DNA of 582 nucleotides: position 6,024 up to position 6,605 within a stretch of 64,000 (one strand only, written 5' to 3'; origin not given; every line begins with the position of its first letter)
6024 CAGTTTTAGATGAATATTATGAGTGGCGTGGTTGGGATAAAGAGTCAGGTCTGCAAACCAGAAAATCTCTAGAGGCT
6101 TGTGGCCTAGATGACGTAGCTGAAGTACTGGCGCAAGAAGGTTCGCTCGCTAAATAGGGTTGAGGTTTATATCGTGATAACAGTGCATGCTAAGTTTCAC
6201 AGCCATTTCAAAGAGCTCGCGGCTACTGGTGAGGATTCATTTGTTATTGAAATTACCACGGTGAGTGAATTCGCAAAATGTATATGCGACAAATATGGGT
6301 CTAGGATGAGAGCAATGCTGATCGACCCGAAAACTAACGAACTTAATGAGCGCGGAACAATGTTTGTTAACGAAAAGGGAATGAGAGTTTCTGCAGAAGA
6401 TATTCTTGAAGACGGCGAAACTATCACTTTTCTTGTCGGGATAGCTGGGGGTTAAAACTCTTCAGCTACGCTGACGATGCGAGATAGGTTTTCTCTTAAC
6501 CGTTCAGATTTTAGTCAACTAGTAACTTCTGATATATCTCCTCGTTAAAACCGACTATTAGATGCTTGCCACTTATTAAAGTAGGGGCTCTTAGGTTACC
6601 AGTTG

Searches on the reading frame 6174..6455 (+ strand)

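Call 3: search_protein_families(library=pfam, proteins=[window:6174-6455:+])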
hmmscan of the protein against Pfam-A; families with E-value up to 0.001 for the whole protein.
window:6174-6455:+ (93 aa): 0 families

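Call 4: search_protein_families(library=ncbifam, proteins=[window:6174-6455:+])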
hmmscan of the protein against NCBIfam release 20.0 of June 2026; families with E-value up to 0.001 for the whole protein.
window:6174-6455:+ (93 aa): 1 family
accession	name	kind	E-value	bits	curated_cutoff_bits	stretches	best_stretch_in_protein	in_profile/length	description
TIGR01687.1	moaD_arch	subfamily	1.4e-05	25.5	49.5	1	4-93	1-88/88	MoaD family protein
